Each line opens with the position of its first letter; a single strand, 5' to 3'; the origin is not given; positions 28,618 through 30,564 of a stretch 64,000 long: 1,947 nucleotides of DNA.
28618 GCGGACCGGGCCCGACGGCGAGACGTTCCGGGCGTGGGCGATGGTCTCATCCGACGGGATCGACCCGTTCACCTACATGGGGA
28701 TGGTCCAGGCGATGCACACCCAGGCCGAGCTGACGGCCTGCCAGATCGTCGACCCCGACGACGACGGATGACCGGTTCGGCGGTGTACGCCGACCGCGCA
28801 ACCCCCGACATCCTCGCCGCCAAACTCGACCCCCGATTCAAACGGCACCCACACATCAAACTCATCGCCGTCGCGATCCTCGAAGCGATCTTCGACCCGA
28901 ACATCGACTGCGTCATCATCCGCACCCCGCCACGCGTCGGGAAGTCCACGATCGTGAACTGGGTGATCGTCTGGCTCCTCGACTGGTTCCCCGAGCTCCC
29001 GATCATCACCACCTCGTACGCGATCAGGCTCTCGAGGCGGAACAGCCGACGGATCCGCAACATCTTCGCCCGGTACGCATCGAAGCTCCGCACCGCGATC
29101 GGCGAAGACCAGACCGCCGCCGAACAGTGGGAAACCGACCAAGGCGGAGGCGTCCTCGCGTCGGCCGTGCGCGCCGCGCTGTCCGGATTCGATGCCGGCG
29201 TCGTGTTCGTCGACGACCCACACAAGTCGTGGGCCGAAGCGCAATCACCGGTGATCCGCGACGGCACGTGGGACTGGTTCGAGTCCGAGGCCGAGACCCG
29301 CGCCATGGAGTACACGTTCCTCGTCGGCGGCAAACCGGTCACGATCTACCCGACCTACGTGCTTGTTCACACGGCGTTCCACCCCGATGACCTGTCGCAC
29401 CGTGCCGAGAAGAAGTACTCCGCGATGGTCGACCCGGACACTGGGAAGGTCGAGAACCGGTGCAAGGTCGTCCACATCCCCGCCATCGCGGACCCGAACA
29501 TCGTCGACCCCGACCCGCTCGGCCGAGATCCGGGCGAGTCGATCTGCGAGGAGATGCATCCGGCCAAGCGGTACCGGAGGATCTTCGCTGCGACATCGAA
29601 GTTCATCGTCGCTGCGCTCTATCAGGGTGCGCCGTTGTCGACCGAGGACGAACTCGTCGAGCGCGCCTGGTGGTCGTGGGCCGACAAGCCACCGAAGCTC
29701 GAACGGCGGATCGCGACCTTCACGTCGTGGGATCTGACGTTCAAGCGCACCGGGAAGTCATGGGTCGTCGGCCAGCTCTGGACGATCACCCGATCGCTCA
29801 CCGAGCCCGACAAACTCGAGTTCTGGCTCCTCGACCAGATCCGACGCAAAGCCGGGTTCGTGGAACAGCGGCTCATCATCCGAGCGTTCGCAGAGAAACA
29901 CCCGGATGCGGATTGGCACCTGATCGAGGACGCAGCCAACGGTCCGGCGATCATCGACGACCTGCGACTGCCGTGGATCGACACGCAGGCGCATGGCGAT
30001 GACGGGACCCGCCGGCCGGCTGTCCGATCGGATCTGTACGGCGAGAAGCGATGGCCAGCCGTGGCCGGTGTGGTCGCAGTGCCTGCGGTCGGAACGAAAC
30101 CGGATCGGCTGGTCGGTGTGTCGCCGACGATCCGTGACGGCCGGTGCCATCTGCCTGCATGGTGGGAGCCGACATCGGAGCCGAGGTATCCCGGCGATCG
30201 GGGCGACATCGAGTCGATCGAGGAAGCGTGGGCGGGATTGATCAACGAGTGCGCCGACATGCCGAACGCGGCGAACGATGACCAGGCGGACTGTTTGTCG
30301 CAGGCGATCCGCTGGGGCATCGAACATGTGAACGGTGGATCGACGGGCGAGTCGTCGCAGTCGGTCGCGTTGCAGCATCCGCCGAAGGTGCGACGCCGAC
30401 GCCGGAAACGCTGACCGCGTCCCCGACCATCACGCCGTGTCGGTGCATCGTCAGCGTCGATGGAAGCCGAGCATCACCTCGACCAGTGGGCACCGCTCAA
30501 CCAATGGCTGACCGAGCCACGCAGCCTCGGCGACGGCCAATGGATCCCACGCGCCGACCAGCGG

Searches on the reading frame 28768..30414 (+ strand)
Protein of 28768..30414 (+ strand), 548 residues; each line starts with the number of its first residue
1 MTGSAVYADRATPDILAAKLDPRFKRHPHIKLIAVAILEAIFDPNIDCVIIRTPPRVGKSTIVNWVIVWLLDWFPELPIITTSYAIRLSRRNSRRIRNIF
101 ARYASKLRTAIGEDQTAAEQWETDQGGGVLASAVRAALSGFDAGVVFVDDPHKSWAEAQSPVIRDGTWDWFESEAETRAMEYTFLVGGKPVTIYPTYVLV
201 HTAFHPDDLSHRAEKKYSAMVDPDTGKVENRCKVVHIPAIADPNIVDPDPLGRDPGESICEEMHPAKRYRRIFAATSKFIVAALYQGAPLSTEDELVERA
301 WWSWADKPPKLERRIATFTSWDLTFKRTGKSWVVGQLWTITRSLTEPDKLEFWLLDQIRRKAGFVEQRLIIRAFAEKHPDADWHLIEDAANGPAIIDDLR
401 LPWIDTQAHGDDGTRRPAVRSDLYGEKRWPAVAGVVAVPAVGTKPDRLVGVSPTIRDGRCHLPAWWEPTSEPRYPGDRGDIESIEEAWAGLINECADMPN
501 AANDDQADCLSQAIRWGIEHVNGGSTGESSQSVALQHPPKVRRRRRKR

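Call 3: search_protein_families(library=pfam, proteins=[window:28768-30414:+], max_evalue=0.1)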
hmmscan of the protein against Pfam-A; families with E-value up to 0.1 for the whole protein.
window:28768-30414:+ (548 aa): 0 families

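Call 4: search_protein_families(library=phrogs, proteins=[window:28768-30414:+], max_evalue=0.1)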
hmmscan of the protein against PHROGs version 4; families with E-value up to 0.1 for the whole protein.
window:28768-30414:+ (548 aa): 4 families
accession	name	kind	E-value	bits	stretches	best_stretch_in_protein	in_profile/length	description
phrog_38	-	head and packaging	9.2e-55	187.6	1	24-529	288-715/760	terminase large subunit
phrog_4758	-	head and packaging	6.6e-31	108.5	1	20-180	32-195/243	terminase large subunit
phrog_5573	-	head and packaging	1.6e-18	68.1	1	232-466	12-198/250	terminase large subunit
phrog_30251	-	head and packaging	4.8e-08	32.7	1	22-293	30-281/799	terminase large subunit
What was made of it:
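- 28768..30414 (+): Large terminase subunit (terL). phrog_38 E=9.2e-55 (call 4).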

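Call 6: search_dna_similar(query=window:28768-30414:+, collection=phages, mode=protein, max_rows=30)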
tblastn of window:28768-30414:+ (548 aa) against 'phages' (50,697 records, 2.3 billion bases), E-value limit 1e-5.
Records with a match: 1291; places in all: 1292; records where one place covers at least 80% of the query: 223.
Best place of each record, by identity: <60% 1291.
By first word of the organism name: Mycobacterium 493; Microbacterium 273; Gordonia 185; Acinetobacter 46; Xanthomonas 36; Bacteroides 23; Yersinia 17; Caulobacter 16; Bacillus 14; Lactococcus 12; and 60 more.
By host as written in the record: Mycobacterium smegmatis mc2 155 345; Gordonia terrae 3612 145; Microbacterium foliorum NRRL B-24224 SEA 111; Microbacterium foliorum NRRL B-24224 104; Mycobacterium smegmatis mc#155 83; - 43; Microbacterium paraoxydans NWU1 27; Acinetobacter baumannii 18; and 184 more.
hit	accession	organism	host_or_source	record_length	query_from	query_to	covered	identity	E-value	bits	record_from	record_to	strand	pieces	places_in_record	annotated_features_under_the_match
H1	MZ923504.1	Microcystis phage MinS1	Microcystis aeruginosa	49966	11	526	94%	31.8%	9e-37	152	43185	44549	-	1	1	terminase large subunit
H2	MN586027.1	Arthrobacter phage Mufasa8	Arthrobacter sp. ATCC 21022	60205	12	514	92%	31.6%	7e-41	164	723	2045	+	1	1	2: terminase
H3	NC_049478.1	Arthrobacter phage Mufasa8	Arthrobacter sp. ATCC 21022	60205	12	514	92%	31.6%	7e-41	164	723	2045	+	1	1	2: terminase large subunit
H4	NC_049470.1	Arthrobacter phage TripleJ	Arthrobacter globiformis NRRL B-2979 SEA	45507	6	514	93%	31.1%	9e-37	152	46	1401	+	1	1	1: terminase large subunit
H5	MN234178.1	Arthrobacter phage TripleJ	Arthrobacter globiformis NRRL B-2979 SEA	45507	6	514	93%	31.1%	9e-37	152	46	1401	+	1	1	1: terminase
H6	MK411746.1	Arthrobacter phage Sonali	Arthrobacter globiformis B-2979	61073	12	514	92%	31.0%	8e-39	158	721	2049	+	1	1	2: terminase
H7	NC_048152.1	Arthrobacter phage Sonali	Arthrobacter globiformis B-2979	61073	12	514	92%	31.0%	8e-39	158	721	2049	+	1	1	2: terminase large subunit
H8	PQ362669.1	Arthrobacter phage Kukla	Arthrobacter globiformis B-2979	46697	6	514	93%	30.4%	3e-36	150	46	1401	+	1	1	1: terminase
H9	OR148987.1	Caudovirus D_HF5_3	Homo sapiens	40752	1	531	97%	28.4%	2e-33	141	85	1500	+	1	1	terminase large subunit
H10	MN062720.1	Microbacterium phage FuzzBuster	Microbacterium foliorum NRRL B-24224 SEA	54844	11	514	92%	28.8%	5e-38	155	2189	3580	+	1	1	6: terminase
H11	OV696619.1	Glutamicibacter phage Montesquieu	French washed-rind cheese surface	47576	11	514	92%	28.6%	7e-31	134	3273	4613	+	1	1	Terminase large subunit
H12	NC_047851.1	Brevibacterium phage LuckyBarnes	Brevibacterium iodinum ATCC 15728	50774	11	520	93%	28.1%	2e-29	129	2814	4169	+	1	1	terminase large subunit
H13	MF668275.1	Brevibacterium phage LuckyBarnes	Brevibacterium iodinum ATCC 15728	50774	11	520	93%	28.1%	2e-29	129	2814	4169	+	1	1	terminase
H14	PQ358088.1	Staphylococcus phage TPWB-09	Staphylococcus sp.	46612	23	514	90%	28.5%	5e-33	140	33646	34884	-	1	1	terminase large subunit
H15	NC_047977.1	Microbacterium phage Hendrix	Microbacterium foliorum NRRL B-24224 SEA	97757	12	514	92%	27.8%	1e-33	142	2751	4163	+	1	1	5: terminase large subunit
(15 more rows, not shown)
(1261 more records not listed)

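Call 18: find_related_loci(query=window:28768-30414:+, collection=viral_contigs, flank=10000)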
Query window:28768-30414:+ (548 aa) in viral_contigs; peptide patterns used: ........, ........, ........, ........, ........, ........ (x = any residue, [..] = any of these).
1 stretches matched a pattern, but none encodes a relative of the query by tblastn (E <= 1e-3).

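Call 20: find_homologous_proteins(query=window:28768-30414:+, max_evalue=1e-20)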
Query window:28768-30414:+ (548 aa): 28 proteins with E <= 1e-20 among 8000 candidates.
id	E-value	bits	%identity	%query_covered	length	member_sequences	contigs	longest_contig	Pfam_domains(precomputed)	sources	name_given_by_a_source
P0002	0.0e+0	1277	100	100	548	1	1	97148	-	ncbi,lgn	ncbi:MAG: hypothetical protein AAF567_24450 [Actinomycetota bacterium]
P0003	9.1e-201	686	58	99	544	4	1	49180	-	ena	-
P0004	1.3e-192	659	55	98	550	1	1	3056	-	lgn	-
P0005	1.5e-132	461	44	93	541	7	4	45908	-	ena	-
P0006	6.6e-110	386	40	93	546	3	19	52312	-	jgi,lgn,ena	-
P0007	1.6e-109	385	41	92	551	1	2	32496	-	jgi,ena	-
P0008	9.0e-107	376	40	92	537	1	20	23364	-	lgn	-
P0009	1.3e-105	372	38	93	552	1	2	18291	-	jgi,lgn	jgi:phage terminase large subunit-like protein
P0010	3.8e-105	371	40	91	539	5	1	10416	-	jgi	-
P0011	2.6e-102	361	39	92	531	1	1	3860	-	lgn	-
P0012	1.2e-92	329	39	94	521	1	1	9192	-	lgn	-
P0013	2.7e-66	242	33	96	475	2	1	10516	-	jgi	-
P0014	5.4e-62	228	35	93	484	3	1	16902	PF17289.9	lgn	-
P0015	4.9e-49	185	31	94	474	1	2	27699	PF17289.9,PF03237.22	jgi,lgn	-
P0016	1.3e-46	177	30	85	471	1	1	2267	PF17289.9,PF03237.22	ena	-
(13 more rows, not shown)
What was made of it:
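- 28768..30414 (+): Homologues are 58-38% identical (call 20).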

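Call 21: find_encoding_contigs(protein=P0003, flank=10000, max_places=2)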
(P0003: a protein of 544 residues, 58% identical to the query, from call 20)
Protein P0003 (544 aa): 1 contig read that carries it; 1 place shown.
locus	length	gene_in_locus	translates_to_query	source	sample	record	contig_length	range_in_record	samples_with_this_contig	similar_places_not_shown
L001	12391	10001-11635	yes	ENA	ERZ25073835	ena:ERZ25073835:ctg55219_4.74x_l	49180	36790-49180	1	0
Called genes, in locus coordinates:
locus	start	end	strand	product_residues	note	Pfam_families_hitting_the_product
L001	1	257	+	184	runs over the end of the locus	PF07352:Phage_Mu_Gam (weak)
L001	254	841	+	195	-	PF04404:ERF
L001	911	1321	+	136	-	PF00436:SSB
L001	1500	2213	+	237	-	-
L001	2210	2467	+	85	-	-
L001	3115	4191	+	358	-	-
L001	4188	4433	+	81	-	-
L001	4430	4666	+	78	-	PF02467:Whib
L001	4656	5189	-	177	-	-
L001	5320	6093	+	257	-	-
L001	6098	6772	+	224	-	-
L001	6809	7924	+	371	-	-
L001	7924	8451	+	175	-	-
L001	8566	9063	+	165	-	-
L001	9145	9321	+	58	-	-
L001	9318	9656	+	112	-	PF18909:dGTP_diPhyd_N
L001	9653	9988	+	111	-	-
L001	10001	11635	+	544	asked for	-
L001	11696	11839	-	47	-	-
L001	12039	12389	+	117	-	?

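Call 22: find_encoding_contigs(protein=P0005, flank=10000, max_places=2)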
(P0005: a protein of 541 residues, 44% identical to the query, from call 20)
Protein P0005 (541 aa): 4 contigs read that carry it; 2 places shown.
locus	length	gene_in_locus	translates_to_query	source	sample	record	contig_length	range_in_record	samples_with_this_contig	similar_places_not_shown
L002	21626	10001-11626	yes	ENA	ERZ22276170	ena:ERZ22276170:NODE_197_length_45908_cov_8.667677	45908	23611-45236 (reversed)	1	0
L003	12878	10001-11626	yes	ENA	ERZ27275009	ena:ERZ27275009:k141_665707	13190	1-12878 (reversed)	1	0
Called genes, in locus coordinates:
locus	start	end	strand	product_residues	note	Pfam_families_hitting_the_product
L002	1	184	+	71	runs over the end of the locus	-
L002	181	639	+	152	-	-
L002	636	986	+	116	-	-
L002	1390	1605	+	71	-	-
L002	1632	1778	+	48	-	-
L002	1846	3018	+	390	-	-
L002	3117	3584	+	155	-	-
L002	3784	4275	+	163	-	-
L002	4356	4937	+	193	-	PF02467:Whib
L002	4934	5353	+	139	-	-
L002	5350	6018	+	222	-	-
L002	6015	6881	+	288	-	-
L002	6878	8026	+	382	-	PF01507:PAPS_reduct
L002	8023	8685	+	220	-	-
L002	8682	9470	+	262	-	-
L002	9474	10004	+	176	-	-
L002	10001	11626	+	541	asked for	-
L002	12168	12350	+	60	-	-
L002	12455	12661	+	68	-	-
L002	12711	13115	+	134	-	-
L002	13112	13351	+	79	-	-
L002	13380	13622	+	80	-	-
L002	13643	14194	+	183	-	-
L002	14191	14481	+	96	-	-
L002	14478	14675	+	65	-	-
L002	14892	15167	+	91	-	-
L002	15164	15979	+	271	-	-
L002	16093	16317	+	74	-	-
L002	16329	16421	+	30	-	-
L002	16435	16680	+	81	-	-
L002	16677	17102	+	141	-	-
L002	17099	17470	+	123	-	-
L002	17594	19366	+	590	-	-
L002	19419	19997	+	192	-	-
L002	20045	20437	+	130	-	PF02924:HDPD (weak)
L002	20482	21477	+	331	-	-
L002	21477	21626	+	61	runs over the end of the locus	-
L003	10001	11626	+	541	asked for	-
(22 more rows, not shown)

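Call 23: find_encoding_contigs(protein=P0006, flank=10000, max_places=2)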
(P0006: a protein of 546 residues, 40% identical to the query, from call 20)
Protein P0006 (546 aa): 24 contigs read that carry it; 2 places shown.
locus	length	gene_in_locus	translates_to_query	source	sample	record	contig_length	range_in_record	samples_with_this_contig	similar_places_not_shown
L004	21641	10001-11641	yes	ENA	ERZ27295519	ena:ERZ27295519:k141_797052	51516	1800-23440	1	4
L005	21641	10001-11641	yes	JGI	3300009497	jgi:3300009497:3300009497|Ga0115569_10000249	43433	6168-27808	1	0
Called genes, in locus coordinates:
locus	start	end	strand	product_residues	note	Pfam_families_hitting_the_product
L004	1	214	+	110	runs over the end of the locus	-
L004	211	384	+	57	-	-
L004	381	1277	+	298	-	-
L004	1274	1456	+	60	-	-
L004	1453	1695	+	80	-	PF02467:Whib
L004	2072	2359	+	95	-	-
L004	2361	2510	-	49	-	-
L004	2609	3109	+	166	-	-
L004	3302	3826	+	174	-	PF02467:Whib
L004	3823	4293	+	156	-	-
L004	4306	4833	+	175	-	-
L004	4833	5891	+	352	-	PF00145:DNA_methylase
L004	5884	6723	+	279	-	PF00733:Asn_synthase, PF06508:QueC (weak)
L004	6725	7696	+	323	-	PF01041:DegT_DnrJ_EryC1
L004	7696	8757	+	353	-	PF01658:Inos-1-P_synth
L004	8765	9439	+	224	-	PF08241:Methyltransf_11 (weak), PF08242:Methyltransf_12, PF13649:Methyltransf_25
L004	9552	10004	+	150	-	-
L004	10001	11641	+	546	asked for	-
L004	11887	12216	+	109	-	-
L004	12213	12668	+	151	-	-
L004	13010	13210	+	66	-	-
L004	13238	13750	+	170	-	PF07275:ArdA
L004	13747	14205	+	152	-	-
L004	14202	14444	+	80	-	-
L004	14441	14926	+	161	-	-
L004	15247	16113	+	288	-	-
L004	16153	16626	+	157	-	PF06737:Transglycosylas (weak)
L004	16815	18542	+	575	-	PF05133:SPP1_portal (faint)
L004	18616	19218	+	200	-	PF06810:Phage_scaffold (weak)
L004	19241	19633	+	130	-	PF02924:HDPD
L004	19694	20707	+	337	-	-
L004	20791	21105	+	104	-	-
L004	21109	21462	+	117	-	-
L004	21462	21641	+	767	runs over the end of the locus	-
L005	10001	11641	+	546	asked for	-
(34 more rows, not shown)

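Call 35: search_protein_families(library=phrogs, proteins=[L002:9474-10004:+, L004:9552-10004:+, L001:9653-9988:+, L001:9318-9656:+, L001:8566-9063:+, L001:7924-8451:+, L001:6809-7924:+, L002:8682-9470:+], max_evalue=0.01)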
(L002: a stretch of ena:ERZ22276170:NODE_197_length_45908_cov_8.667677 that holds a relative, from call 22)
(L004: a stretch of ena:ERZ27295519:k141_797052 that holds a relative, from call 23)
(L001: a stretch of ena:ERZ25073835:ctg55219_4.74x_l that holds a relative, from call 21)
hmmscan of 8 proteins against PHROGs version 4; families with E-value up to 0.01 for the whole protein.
L002:9474-10004:+ (176 aa): 1 family
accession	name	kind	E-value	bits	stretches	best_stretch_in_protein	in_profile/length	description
phrog_645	-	DNA, RNA and nucleotide metabolism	0.00032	21.9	1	4-97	11-95/196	Rnase E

L004:9552-10004:+ (150 aa): 0 families

L001:9653-9988:+ (111 aa): 1 family
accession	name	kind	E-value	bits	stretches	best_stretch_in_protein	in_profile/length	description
phrog_1389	-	unknown function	4.6e-09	37.3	1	3-108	9-114/122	-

L001:9318-9656:+ (112 aa): 9 families
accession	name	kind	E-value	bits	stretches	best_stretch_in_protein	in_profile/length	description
phrog_801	-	DNA, RNA and nucleotide metabolism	2.2e-40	140.7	1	3-99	92-189/476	dATP / dGTP pyrophosphohydrolase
phrog_11257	-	unknown function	5.3e-36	125.5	1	3-109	5-108/200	-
phrog_16254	-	unknown function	6.6e-36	125.5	1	3-109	11-116/377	-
phrog_5332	-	unknown function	3.3e-33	116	1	2-110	106-211/215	-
phrog_2252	-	lysis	1.8e-28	101.1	1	2-110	96-202/285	endolysin; inhibits RNA polymerase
phrog_5033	-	lysis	4.9e-13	50.4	1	21-91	92-162/178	endolysin; inhibits RNA polymerase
phrog_19680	-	unknown function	8e-13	49.9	1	7-95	85-178/188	-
phrog_37590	-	unknown function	4.1e-11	43.5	1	19-90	53-136/341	-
phrog_18716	-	unknown function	1.3e-07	32.8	1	20-101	25-102/114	-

L001:8566-9063:+ (165 aa): 2 families
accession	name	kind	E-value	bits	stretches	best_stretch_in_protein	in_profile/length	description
phrog_144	-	DNA, RNA and nucleotide metabolism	0.00081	20.1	1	26-103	85-162/175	HNH endonuclease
phrog_589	-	DNA, RNA and nucleotide metabolism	0.0074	17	1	27-73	93-137/179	HNH endonuclease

L001:7924-8451:+ (175 aa): 0 families

L001:6809-7924:+ (371 aa): 2 families
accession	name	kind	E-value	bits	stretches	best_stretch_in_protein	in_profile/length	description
phrog_20266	-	other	1.1e-57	196.8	1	50-360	133-445/450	metallo-phosphoesterase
phrog_221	-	other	6.4e-12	46.4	1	104-284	125-303/367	metallo-phosphoesterase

L002:8682-9470:+ (262 aa): 0 families

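Call 67: find_related_loci(query=window:28768-30414:+, collection=genome_contigs, flank=10000)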
Query window:28768-30414:+ (548 aa) in genome_contigs; peptide patterns used: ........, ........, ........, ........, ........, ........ (x = any residue, [..] = any of these).
17 stretches matched a pattern, but none encodes a relative of the query by tblastn (E <= 1e-3).
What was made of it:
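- Tried and rejected: Scans for close terL relatives in viral and genome contigs also found nothing (calls 18, 67).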

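Call 72: search_protein_families(library=phrogs, proteins=[L001:6098-6772:+, L002:5350-6018:+, L004:4306-4833:+, L002:6015-6881:+, L002:8023-8685:+, L001:5320-6093:+, L002:4934-5353:+, L004:3823-4293:+], max_evalue=0.01)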
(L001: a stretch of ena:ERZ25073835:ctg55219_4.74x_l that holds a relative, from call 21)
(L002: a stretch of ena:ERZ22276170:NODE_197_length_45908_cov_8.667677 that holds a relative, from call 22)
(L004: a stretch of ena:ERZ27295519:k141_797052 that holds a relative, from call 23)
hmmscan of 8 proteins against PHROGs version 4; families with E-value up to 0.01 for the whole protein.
L001:6098-6772:+ (224 aa): 1 family
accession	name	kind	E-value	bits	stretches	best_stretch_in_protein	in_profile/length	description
phrog_4044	-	head and packaging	4.7e-26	92.4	1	57-181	16-135/180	terminase small subunit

L002:5350-6018:+ (222 aa): 7 families
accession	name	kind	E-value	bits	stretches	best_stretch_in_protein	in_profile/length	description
phrog_498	-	other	4.5e-13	49.6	1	46-157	37-151/633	DNA methyltransferase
phrog_620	-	DNA, RNA and nucleotide metabolism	1.1e-10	43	1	48-220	13-175/217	ParB-like partition protein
phrog_723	-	DNA, RNA and nucleotide metabolism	6.3e-07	30.4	1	46-159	15-137/223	ParB-like partition protein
phrog_9353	-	unknown function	6.7e-07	30.4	1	47-147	14-120/245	-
phrog_930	-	DNA, RNA and nucleotide metabolism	2.7e-06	28.4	1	48-123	11-86/223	ParB-like partition protein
phrog_8071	-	DNA, RNA and nucleotide metabolism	1.6e-05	25.3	1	49-149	12-113/389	ParB-like partition protein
phrog_15396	-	DNA, RNA and nucleotide metabolism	0.0028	18.5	1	51-125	11-85/258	ParB-like partition nuclease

L004:4306-4833:+ (175 aa): 10 families
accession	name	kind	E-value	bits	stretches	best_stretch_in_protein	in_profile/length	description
phrog_620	-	DNA, RNA and nucleotide metabolism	3.3e-33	116.6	1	13-174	7-175/217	ParB-like partition protein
phrog_723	-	DNA, RNA and nucleotide metabolism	3.4e-29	103.2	1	13-154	11-153/223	ParB-like partition protein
phrog_8071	-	DNA, RNA and nucleotide metabolism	1.8e-26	94.3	1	14-140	6-130/389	ParB-like partition protein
phrog_498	-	other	8.8e-24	85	1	16-158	36-180/633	DNA methyltransferase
phrog_940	-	DNA, RNA and nucleotide metabolism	1.6e-17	64.9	1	14-123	5-114/388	nuclease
phrog_15396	-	DNA, RNA and nucleotide metabolism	2.4e-11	45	1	35-141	27-132/258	ParB-like partition nuclease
phrog_6392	-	DNA, RNA and nucleotide metabolism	2.5e-10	41.7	1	19-139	14-143/268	ParB-like partition protein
phrog_18056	-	DNA, RNA and nucleotide metabolism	1.1e-07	32.1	1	19-108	7-95/387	ParB-like partition nuclease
phrog_930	-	DNA, RNA and nucleotide metabolism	3.1e-07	31.5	1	35-137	30-130/223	ParB-like partition protein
phrog_3264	-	DNA, RNA and nucleotide metabolism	7.3e-07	30.1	1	35-105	72-142/337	ParB-like partition protein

L002:6015-6881:+ (288 aa): 0 families

L002:8023-8685:+ (220 aa): 9 families
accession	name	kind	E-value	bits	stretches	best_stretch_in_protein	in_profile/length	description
phrog_2159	-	DNA, RNA and nucleotide metabolism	6e-59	201.2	1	20-216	34-236/365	ParB-like partition protein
phrog_26387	-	DNA, RNA and nucleotide metabolism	1.1e-08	35.8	1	51-178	14-138/252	ParB-like partition nuclease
phrog_1033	-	DNA, RNA and nucleotide metabolism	1.1e-07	32.9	1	60-192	47-174/334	ParB-like partition protein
phrog_498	-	other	1.4e-07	31.5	1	24-184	13-163/633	DNA methyltransferase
phrog_4715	-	DNA, RNA and nucleotide metabolism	2.8e-05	23.7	1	27-108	125-209/630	ParB-like partition protein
phrog_723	-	DNA, RNA and nucleotide metabolism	9.5e-05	23.3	1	45-106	11-71/223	ParB-like partition protein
phrog_620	-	DNA, RNA and nucleotide metabolism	0.0006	21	1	50-107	12-65/217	ParB-like partition protein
phrog_5475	-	unknown function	0.0012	18.8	1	50-143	6-86/458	-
phrog_9353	-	unknown function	0.002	19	1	47-144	11-106/245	-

L001:5320-6093:+ (257 aa): 0 families

L002:4934-5353:+ (139 aa): 0 families

L004:3823-4293:+ (156 aa): 0 families
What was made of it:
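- On Phage moron / accessory cargo: L001 has the same terS family and the same terL with six different genes between them (calls 21, 72).
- On Small terminase subunit (phrog_4044), for 23969-24568: The L001 homologue scores E=4.7e-26 (call 72).
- Between them lie a metallophosphoesterase, a 175-aa gene, an HNH-like gene, a 58-aa gene, a dGTP pyrophosphohydrolase-like gene and a phrog_1389 gene (calls 21, 35, 72). The equivalent slot in L001 holds nucleotide-metabolism and HNH-type genes typical of lytic functions (calls 35, 72).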

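Call 74: search_protein_families(library=pfam, proteins=[L001:7924-8451:+, L001:9653-9988:+, L001:9145-9321:+, L001:8566-9063:+, L002:9474-10004:+, L004:9552-10004:+, L002:8682-9470:+, L001:6098-6772:+], max_evalue=0.05)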
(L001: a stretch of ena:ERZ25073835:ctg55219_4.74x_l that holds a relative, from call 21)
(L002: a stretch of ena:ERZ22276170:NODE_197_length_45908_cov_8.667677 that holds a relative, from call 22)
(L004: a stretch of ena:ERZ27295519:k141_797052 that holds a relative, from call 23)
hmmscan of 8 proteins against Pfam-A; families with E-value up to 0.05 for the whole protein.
L001:7924-8451:+ (175 aa): 0 families

L001:9653-9988:+ (111 aa): 0 families

L001:9145-9321:+ (58 aa): 0 families

L001:8566-9063:+ (165 aa): 1 family
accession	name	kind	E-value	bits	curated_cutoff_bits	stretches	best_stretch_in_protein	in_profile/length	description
PF13391.12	HNH_2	-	0.0062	16.8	21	1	37-71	9-55/66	HNH endonuclease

L002:9474-10004:+ (176 aa): 1 family
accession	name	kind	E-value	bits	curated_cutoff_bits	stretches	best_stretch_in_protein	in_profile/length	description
PF20242.3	Emfourin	-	0.013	16.4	27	0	121-157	41-71/91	Emfourin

L004:9552-10004:+ (150 aa): 0 families

L002:8682-9470:+ (262 aa): 1 family
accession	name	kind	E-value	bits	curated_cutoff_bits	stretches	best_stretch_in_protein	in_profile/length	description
PF00535.33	Glycos_transf_2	-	0.015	15.7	23.3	1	51-128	57-131/168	Glycosyl transferase family 2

L001:6098-6772:+ (224 aa): 0 families

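Call 107: find_encoding_contigs(protein=P0007, flank=10000, max_places=1)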
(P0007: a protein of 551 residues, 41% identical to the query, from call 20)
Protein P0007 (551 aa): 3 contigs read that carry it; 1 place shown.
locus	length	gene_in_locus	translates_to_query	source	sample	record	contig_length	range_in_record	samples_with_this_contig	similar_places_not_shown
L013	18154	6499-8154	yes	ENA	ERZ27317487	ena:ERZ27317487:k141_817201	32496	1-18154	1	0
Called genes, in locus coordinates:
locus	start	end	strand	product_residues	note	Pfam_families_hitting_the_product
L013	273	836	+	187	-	PF02467:Whib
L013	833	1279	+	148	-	-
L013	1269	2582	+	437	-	PF20314:DUF6610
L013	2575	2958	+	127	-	PF14489:QueF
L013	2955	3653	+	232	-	PF00733:Asn_synthase, PF06508:QueC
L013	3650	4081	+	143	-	PF01242:PTPS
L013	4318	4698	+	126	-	-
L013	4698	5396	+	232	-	PF13353:Fer4_12 (weak), PF04055:Radical_SAM (weak)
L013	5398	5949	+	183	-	PF01227:GTP_cyclohydroI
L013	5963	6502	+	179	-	-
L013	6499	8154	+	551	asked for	-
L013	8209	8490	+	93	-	-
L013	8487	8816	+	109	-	-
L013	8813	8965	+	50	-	-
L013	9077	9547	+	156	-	-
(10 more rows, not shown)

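Call 108: find_encoding_contigs(protein=P0008, flank=10000, max_places=1)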
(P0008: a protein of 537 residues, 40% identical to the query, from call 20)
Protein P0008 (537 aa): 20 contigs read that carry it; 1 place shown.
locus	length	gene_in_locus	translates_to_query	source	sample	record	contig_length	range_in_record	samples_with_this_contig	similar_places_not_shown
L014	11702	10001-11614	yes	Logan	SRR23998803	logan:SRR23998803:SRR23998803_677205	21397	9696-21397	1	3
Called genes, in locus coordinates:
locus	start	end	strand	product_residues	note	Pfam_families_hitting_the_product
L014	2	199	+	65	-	-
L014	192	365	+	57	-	-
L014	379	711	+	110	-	-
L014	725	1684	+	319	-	PF03837:RecT (weak)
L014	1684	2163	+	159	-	PF13730:HTH_36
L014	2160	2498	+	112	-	-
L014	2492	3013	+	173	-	PF06737:Transglycosylas (weak)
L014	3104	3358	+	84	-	-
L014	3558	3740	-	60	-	-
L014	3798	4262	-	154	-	-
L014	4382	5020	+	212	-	-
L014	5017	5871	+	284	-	-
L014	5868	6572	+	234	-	PF01171:ATP_bind_3 (faint), PF06508:QueC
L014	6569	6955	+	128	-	PF21818:DUF6884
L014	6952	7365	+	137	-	PF01242:PTPS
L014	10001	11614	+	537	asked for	-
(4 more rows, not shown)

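Call 109: find_encoding_contigs(protein=P0009, flank=10000, max_places=1)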
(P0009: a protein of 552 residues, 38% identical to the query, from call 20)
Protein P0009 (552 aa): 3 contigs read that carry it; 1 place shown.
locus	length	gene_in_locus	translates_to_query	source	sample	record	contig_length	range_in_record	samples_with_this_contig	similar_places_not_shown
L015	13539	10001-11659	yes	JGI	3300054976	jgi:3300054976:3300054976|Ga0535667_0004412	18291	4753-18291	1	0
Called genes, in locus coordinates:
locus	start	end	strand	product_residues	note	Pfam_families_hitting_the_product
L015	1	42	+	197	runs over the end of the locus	-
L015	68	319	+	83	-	-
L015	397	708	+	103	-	-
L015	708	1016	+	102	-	-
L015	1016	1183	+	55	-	-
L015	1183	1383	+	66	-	-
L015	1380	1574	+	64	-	-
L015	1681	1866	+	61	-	-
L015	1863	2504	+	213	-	-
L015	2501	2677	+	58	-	-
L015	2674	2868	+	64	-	-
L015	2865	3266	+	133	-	-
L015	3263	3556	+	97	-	-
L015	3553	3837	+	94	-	-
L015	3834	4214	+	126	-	-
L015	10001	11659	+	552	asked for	-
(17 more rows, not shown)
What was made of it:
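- In more distant relatives, the region upstream of terL carries DNA-modification cassettes, which are counter-defence functions (calls 22, 23, 107-109).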
